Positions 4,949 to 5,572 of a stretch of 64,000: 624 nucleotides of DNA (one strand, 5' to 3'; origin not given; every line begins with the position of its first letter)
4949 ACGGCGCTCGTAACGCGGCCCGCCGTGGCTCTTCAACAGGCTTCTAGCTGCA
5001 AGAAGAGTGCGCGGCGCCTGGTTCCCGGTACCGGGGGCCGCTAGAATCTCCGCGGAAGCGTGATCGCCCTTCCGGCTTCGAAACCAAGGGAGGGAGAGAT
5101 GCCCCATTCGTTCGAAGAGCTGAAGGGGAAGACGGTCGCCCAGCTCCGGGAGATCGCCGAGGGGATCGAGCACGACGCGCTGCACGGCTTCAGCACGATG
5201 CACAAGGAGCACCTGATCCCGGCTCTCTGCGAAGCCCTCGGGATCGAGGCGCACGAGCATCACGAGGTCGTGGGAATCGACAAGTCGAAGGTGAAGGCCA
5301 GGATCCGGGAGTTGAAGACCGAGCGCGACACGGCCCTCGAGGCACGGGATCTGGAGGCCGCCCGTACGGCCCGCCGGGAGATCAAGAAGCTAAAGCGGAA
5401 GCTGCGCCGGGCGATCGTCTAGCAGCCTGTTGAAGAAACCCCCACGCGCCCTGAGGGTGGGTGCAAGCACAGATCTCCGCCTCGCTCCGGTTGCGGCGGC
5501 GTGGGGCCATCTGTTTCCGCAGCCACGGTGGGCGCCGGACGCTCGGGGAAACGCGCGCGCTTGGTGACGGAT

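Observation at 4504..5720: Repeat-framed module: 555-bp non-coding stretch, Rho_N mini-gene and tRNA-Leu bracketed by three duplicated motifs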

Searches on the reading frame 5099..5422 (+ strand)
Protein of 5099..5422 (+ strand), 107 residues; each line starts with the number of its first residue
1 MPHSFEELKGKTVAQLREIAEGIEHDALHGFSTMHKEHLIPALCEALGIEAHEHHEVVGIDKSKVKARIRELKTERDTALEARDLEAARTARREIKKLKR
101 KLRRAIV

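Call 10: search_protein_families(library=pfam, proteins=[window:5099-5422:+], max_evalue=0.01)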
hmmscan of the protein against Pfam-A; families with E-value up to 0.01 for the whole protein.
window:5099-5422:+ (107 aa): 2 families
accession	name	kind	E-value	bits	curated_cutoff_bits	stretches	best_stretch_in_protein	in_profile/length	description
PF07498.18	Rho_N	-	0.0016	18.8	24.9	1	7-44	1-35/43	Rho termination factor, N-terminal domain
PF10941.13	DUF2620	-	0.004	17.8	25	0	57-92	5-40/115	Protein of unknown function DUF2620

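Call 13: find_homologous_proteins(query=window:5099-5422:+)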
Query window:5099-5422:+ (107 aa): 1215 proteins with E <= 0.001 among 1229 candidates; the best 120 are listed.
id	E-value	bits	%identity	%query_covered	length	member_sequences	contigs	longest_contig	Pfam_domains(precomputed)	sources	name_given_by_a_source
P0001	1.0e-59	217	100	100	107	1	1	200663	-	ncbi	ncbi:MAG: transcription termination factor Rho [Gemmatimonadota bacterium]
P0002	1.3e-47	178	80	100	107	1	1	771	-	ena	-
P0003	3.6e-46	173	83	72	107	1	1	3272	-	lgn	-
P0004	4.6e-44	167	77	100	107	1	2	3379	-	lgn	-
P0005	3.5e-43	164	76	100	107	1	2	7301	-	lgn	-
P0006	5.5e-43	163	74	89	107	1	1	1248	-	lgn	-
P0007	3.7e-42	161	74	100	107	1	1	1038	-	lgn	-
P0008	5.2e-42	160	79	79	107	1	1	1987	-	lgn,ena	-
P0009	1.4e-41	159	77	79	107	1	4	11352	-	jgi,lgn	-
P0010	5.5e-41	157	75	100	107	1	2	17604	-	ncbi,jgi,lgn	jgi:hypothetical protein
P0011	6.2e-41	157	72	100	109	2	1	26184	-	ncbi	ncbi:MAG: hypothetical protein R6X22_09500 [Gemmatimonadota bacterium]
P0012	6.7e-41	157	75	100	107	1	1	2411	-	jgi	jgi:hypothetical protein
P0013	7.2e-41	156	80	79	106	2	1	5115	-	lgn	-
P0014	1.5e-40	155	74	100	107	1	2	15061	-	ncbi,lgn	ncbi:MAG: hypothetical protein ACE5HQ_11615 [Gemmatimonadota bacterium]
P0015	1.8e-40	155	69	100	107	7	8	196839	-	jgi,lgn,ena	jgi:hypothetical protein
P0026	7.3e-39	150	72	86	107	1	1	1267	PF07498.19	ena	-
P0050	1.4e-37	146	65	100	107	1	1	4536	PF07498.19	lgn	-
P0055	2.4e-37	145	69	100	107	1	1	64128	PF07498.19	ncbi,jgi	jgi:hypothetical protein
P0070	1.4e-36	143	66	100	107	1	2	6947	PF07498.19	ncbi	ncbi:MAG: hypothetical protein V3R89_09490 [Thermoanaerobaculia bacterium]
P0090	9.6e-36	140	64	100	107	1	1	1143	PF07498.19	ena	-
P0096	1.4e-35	139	69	100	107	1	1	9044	PF07498.19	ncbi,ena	-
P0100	1.9e-35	139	70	79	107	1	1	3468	PF07498.19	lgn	-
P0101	1.9e-35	139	66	100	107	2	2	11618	PF07498.19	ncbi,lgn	-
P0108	4.4e-35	138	67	100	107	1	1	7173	PF07498.19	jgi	jgi:DNA-binding IclR family transcriptional regulator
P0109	5.3e-35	138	65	100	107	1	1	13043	PF07498.19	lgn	-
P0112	6.3e-35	137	65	100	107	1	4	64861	PF07498.19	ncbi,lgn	-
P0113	6.5e-35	137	65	100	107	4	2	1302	PF07498.19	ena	-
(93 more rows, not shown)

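Call 15: find_encoding_contigs(protein=P0010, flank=3000, max_places=3)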
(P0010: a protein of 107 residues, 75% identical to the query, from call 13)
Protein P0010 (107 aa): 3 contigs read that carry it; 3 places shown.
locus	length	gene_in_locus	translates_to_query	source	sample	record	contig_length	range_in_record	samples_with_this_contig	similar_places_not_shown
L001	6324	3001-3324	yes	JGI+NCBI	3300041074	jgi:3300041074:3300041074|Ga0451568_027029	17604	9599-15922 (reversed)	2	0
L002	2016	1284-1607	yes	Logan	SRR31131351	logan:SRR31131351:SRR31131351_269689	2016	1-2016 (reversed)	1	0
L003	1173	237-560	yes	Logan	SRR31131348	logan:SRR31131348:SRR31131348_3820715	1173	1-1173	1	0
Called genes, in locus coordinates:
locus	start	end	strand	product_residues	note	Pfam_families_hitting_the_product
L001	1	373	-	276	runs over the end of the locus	PF01135:PCMT (weak), PF13489:Methyltransf_23, PF01209:Ubie_methyltran, PF06325:PrmA, PF13847:Methyltransf_31, PF08241:Methyltransf_11, PF08242:Methyltransf_12, PF13649:Methyltransf_25, +3 more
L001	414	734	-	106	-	PF01022:HTH_5, PF12840:HTH_20 (weak)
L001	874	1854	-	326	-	PF02423:OCD_Mu_crystall, PF01488:Shikimate_DH (weak)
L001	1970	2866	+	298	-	PF00795:CN_hydrolase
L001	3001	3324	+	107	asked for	-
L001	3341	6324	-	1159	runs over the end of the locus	-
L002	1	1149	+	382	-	?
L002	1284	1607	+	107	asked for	-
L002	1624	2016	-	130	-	?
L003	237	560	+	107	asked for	-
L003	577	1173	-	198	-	?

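Call 16: find_encoding_contigs(protein=P0011, flank=3000, max_places=3)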
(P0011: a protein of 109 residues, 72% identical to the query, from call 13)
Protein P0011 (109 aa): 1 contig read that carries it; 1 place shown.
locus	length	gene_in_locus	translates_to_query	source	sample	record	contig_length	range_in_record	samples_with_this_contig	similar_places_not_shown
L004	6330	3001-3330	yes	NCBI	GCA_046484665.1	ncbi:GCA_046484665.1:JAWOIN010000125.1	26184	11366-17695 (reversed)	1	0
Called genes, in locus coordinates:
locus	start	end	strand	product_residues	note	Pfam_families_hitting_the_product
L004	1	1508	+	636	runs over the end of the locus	PF03704:BTAD, PF13191:AAA_16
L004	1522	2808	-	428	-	PF00890:FAD_binding_2 (weak), PF01134:GIDA (faint), PF01266:DAO, PF03486:HI0933_like (faint), PF07992:Pyr_redox_2 (faint), PF12831:FAD_oxidored (faint), PF13450:NAD_binding_8 (weak)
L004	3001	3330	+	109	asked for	-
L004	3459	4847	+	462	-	PF05195:AMP_N, PF00557:Peptidase_M24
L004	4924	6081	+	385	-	PF00581:Rhodanese, PF00753:Lactamase_B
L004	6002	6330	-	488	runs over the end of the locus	PF00474:SSF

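Call 17: find_encoding_contigs(protein=P0014, flank=3000, max_places=3)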
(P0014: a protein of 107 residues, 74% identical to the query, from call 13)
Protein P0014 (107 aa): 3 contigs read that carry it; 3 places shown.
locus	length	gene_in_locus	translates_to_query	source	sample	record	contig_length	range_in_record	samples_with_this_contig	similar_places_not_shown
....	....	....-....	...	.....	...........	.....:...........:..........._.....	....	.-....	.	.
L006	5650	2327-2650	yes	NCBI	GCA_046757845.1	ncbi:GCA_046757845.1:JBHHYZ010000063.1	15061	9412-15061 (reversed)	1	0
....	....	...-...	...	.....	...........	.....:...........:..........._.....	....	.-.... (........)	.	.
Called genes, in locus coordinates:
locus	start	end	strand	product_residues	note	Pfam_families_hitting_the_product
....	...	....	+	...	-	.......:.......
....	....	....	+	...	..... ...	-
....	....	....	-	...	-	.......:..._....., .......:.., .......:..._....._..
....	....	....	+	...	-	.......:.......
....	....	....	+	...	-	-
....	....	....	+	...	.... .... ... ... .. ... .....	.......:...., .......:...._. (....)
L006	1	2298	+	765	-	PF19313:DUF5916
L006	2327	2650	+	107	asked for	-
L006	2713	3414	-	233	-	PF00106:adh_short, PF08659:KR, PF13561:adh_short_C2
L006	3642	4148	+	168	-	PF19371:DUF5946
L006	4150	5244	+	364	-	-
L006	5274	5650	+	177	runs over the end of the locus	PF05163:DinB, PF12867:DinB_2 (weak)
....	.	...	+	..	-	?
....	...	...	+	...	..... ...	-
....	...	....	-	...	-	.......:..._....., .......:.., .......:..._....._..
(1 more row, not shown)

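Call 34: find_encoding_contigs(protein=P0003, flank=5000, max_places=3)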
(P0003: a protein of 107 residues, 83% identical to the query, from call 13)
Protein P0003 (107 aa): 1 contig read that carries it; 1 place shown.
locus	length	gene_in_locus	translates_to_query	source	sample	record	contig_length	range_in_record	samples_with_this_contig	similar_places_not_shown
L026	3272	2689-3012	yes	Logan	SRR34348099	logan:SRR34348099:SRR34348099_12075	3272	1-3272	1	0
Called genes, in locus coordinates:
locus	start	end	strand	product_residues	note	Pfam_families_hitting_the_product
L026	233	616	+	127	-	PF01978:TrmB (faint), PF03965:Penicillinase_R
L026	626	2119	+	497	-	PF05569:Peptidase_M56, PF03544:TonB_C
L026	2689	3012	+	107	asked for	-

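Call 35: find_encoding_contigs(protein=P0004, flank=5000, max_places=3)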
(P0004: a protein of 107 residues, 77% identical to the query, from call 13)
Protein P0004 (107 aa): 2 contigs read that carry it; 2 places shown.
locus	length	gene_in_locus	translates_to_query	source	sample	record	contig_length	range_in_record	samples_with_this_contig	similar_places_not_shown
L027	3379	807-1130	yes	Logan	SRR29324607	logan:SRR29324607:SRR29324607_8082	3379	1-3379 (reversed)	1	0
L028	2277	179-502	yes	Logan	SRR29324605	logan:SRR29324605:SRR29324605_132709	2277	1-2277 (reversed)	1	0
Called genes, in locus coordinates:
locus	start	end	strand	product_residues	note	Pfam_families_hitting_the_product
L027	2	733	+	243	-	?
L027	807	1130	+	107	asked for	-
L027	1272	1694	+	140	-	-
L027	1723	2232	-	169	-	PF05163:DinB, PF12867:DinB_2 (weak)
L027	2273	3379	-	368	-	?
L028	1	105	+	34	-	?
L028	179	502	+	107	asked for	-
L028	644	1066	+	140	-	-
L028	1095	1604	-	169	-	PF05163:DinB, PF12867:DinB_2 (weak)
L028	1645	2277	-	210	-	?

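Call 36: find_encoding_contigs(protein=P0005, flank=5000, max_places=3)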
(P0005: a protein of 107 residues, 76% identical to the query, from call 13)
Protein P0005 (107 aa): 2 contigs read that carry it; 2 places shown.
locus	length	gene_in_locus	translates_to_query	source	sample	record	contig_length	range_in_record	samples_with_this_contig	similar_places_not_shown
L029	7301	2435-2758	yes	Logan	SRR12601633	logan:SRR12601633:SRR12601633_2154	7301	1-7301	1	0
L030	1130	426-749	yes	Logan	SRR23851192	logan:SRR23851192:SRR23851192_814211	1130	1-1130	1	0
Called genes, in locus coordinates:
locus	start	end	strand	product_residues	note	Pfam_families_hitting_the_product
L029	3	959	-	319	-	?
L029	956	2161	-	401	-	PF15902:Sortilin-Vps10 (faint), PF02012:BNR (faint), PF14870:PSII_BNR (weak)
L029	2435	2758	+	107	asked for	-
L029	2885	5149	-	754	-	PF00403:HMA, PF00122:E1-E2_ATPase, PF00702:Hydrolase, PF12710:HAD (weak)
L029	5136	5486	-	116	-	PF12840:HTH_20, PF01022:HTH_5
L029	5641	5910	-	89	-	-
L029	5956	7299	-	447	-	?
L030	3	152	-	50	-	?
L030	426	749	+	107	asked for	-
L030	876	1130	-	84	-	?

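Call 40: find_encoding_contigs(protein=P0013, flank=3000, max_places=3)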
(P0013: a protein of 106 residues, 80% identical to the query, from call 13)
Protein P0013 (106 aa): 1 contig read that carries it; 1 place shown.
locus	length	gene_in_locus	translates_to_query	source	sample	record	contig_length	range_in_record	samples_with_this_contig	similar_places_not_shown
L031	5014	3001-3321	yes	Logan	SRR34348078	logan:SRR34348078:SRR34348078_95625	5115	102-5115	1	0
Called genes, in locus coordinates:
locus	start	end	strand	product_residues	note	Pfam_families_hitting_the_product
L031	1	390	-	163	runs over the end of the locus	?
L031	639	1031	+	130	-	PF01978:TrmB (weak), PF03965:Penicillinase_R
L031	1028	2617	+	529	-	PF05569:Peptidase_M56, PF03544:TonB_C, PF07715:Plug (weak)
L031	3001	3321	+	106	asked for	-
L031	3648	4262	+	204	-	-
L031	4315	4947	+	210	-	-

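Call 41: find_encoding_contigs(protein=P0009, flank=3000, max_places=4)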
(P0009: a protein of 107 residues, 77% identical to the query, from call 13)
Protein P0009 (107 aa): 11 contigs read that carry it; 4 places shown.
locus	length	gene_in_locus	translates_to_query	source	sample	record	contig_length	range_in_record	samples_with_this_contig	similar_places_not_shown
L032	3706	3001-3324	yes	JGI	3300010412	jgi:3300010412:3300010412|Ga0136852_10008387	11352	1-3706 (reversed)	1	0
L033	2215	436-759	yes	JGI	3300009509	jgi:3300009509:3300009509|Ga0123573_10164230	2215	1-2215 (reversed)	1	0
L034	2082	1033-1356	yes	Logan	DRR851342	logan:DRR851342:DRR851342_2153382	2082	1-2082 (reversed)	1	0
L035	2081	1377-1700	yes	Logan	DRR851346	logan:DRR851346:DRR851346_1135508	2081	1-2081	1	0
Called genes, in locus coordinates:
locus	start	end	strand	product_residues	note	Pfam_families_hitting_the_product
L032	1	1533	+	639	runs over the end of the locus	PF00486:Trans_reg_C (faint), PF03704:BTAD, PF13191:AAA_16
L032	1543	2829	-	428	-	PF00890:FAD_binding_2 (weak), PF01266:DAO, PF03486:HI0933_like (faint), PF07992:Pyr_redox_2 (faint), PF13450:NAD_binding_8 (weak)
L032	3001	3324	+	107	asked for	-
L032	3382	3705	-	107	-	?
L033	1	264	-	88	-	?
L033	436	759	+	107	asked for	-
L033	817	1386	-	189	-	PF13505:OMP_b-brl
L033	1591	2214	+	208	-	?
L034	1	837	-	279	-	?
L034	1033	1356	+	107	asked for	-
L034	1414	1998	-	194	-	PF13505:OMP_b-brl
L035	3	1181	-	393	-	?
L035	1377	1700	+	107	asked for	-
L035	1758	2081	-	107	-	?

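Call 42: find_encoding_contigs(protein=P0008, flank=3000, max_places=3)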
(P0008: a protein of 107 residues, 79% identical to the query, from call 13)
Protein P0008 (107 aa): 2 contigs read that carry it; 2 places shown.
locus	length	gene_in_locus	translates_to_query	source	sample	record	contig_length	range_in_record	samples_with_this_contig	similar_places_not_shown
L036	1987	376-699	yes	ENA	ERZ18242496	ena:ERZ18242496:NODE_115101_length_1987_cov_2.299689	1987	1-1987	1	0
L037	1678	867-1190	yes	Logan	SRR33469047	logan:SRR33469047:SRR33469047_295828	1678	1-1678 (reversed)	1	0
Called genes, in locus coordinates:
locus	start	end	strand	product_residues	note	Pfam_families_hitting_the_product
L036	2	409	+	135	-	?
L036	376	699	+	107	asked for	-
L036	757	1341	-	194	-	PF13505:OMP_b-brl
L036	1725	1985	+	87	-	?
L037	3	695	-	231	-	?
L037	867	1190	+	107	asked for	-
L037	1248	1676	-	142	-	?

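Call 77: search_solved_structures(query=window:5099-5422:+, max_evalue=1)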
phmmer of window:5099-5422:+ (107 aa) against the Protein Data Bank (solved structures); distinct sequences matched with E-value up to 1: 2.
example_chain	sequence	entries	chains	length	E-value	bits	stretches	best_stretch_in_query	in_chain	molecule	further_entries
6qbi_A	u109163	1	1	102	0.61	14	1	35-91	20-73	Surface protein, mlp lipoprotein family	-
6eri_AW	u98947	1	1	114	0.74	13.7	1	36-100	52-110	50S ribosomal protein L27, chloroplastic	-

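Call 78: search_protein_families(library=ncbifam, proteins=[window:5099-5422:+], max_evalue=0.01)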
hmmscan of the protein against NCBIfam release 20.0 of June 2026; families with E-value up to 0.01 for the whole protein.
window:5099-5422:+ (107 aa): 0 families
